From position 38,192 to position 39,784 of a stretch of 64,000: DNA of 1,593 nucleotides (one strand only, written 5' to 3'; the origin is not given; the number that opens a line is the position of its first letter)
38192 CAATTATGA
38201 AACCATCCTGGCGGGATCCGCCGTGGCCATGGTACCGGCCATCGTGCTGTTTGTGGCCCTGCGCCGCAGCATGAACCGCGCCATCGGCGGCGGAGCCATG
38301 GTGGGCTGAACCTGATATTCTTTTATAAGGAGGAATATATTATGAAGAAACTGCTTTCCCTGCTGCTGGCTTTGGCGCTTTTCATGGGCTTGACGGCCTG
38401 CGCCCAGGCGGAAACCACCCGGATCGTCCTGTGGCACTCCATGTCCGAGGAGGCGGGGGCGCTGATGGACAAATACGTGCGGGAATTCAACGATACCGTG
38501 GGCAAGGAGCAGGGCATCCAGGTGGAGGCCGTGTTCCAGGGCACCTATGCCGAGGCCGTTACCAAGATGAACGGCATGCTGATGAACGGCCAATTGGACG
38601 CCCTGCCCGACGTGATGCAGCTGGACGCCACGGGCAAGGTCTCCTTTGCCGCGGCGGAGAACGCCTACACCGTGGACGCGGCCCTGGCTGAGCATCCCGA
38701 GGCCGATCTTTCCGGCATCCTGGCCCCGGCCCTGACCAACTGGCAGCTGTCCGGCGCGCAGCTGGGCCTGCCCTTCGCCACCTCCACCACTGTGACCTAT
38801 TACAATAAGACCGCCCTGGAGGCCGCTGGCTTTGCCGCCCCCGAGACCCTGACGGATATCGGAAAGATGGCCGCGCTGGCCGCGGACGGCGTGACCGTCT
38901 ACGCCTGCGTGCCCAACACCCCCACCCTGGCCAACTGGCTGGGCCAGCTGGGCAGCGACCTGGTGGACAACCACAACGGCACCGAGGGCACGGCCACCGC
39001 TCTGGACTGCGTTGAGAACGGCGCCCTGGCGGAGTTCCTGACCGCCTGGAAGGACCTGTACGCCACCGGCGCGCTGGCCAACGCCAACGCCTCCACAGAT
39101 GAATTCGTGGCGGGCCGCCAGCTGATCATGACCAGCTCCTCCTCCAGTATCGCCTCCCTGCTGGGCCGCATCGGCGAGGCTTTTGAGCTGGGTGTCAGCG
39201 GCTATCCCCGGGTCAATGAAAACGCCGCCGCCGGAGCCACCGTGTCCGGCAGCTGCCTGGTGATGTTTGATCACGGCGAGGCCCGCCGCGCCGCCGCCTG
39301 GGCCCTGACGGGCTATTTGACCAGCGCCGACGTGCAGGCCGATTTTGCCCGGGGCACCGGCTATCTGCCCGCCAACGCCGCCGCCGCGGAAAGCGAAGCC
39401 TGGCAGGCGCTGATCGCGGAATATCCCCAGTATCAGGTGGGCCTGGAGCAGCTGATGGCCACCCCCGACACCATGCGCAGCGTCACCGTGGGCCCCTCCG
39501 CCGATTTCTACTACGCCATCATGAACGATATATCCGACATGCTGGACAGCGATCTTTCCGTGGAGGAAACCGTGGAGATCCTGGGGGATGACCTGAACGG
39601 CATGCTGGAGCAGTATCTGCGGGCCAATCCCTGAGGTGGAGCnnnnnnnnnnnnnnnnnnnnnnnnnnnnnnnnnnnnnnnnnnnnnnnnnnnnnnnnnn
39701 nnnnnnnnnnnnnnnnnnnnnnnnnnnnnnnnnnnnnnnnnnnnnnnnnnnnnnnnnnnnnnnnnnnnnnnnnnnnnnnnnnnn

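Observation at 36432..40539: FMN riboswitch gating a Ugp-type (CUT1) ABC importer plus a TIM-barrel enzyme: candidate undescribed flavin uptake/processing module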

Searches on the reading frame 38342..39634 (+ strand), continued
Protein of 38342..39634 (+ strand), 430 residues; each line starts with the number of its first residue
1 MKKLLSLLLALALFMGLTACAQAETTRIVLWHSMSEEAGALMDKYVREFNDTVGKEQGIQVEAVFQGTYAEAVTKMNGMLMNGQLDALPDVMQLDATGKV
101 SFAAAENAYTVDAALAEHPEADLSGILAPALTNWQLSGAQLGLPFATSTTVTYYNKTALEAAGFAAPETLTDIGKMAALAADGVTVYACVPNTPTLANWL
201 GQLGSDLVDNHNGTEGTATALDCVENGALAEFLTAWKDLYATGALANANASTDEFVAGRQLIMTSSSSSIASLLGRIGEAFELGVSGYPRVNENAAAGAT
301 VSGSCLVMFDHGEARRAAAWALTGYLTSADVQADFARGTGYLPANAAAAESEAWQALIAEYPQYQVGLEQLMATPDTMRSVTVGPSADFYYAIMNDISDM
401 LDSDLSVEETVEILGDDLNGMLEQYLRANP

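Call 77: find_encoding_contigs(protein=P0324, flank=9000, max_places=2)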
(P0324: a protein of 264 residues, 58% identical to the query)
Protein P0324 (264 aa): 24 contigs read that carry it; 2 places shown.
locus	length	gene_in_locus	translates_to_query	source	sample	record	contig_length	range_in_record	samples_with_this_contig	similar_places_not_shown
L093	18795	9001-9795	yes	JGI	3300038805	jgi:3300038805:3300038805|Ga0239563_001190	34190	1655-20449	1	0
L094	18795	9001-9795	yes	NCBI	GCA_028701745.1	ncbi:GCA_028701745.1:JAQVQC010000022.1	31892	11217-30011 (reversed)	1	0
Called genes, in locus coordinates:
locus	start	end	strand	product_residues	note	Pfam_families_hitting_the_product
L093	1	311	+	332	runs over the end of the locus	PF02653:BPD_transp_2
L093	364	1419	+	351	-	PF13407:Peripla_BP_4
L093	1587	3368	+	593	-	PF07881:Fucose_iso_N1, PF07882:Fucose_iso_N2, PF02952:Fucose_iso_C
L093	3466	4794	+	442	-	PF00465:Fe-ADH, PF13685:Fe-ADH_2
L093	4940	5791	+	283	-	PF00528:BPD_transp_1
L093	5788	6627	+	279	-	PF00528:BPD_transp_1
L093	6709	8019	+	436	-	PF01547:SBP_bac_1, PF13416:SBP_bac_8, PF13343:SBP_bac_6 (faint)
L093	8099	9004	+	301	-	PF01261:AP_endonuc_2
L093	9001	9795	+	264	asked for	PF01791:DeoC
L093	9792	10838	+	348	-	PF08240:ADH_N, PF00107:ADH_zinc_N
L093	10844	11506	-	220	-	PF14066:DUF4256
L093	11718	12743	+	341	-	PF01661:Macro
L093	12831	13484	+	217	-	-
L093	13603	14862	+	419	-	PF09903:DUF2130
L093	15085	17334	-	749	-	PF03636:Glyco_hydro_65N, PF03632:Glyco_hydro_65m, PF03633:Glyco_hydro_65C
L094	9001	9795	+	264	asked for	PF01791:DeoC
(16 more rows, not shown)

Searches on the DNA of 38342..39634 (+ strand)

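Call 17: search_rna_families(sources=[L028, L029, L033, L034, L044, L045, L056, L058, L064, L068, L076], threshold=gathering)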
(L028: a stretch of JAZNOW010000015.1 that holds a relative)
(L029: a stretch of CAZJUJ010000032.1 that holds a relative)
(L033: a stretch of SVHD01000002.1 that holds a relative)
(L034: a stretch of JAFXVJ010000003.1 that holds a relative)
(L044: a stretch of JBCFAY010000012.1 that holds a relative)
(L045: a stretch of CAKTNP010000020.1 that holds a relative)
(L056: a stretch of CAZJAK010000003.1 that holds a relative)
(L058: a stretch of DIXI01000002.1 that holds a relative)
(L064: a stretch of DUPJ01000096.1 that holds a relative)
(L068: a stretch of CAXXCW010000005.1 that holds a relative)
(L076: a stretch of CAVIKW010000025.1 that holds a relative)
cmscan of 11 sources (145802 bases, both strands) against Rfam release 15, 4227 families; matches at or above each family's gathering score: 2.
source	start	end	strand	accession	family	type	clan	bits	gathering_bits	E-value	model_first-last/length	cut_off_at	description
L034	1435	1507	+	RF00005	tRNA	Gene; tRNA;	CL00001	70.1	29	6.6e-13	1-71/71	no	tRNA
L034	1518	1591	+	RF00005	tRNA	Gene; tRNA;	CL00001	70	29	6.9e-13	1-71/71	no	tRNA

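Call 80: search_rna_families(sources=[L002, L015, L017, L022, L035, L051, L072, L086, L053, L036, L043], threshold=gathering)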
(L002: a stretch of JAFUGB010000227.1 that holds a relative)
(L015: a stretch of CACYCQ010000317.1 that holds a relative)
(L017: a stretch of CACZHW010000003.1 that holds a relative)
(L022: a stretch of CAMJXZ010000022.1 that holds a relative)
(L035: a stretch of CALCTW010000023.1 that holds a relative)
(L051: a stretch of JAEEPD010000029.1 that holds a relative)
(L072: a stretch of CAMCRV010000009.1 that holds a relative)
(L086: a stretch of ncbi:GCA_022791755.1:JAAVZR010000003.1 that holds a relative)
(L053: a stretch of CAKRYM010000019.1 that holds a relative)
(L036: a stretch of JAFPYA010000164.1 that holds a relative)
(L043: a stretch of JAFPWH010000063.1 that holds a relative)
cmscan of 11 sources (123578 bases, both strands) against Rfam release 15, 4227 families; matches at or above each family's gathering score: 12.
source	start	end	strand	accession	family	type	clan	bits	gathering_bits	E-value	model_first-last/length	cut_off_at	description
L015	4019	4132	+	RF00050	FMN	Cis-reg; riboswitch;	-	126.1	66.2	7.9e-29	1-138/138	no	FMN riboswitch aptamer (RFN element)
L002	953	1066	+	RF00050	FMN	Cis-reg; riboswitch;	-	117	66.2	2.4e-26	1-138/138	no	FMN riboswitch aptamer (RFN element)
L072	3905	4019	+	RF00050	FMN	Cis-reg; riboswitch;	-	117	66.2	2.4e-26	1-138/138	no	FMN riboswitch aptamer (RFN element)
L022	66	181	+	RF00050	FMN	Cis-reg; riboswitch;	-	115.3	66.2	7.3e-26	1-138/138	no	FMN riboswitch aptamer (RFN element)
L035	4089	4202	+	RF00050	FMN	Cis-reg; riboswitch;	-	114.2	66.2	1.4e-25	1-138/138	no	FMN riboswitch aptamer (RFN element)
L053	2601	2716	+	RF00050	FMN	Cis-reg; riboswitch;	-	113.1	66.2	2.7e-25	1-138/138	no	FMN riboswitch aptamer (RFN element)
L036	2109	2223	+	RF00050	FMN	Cis-reg; riboswitch;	-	113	66.2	2.9e-25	1-138/138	no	FMN riboswitch aptamer (RFN element)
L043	4058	4172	+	RF00050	FMN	Cis-reg; riboswitch;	-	111.6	66.2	7.4e-25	1-138/138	no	FMN riboswitch aptamer (RFN element)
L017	3999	4113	+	RF00050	FMN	Cis-reg; riboswitch;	-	111.5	66.2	7.7e-25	1-138/138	no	FMN riboswitch aptamer (RFN element)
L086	10960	11078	-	RF00050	FMN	Cis-reg; riboswitch;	-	111.5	66.2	7.9e-25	1-138/138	no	FMN riboswitch aptamer (RFN element)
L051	1961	2078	+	RF00050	FMN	Cis-reg; riboswitch;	-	100.1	66.2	9.6e-22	1-138/138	no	FMN riboswitch aptamer (RFN element)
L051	3589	3877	+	RF00230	T-box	Cis-reg; leader;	-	94.8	93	3.3e-19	1-219/219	no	T-box leader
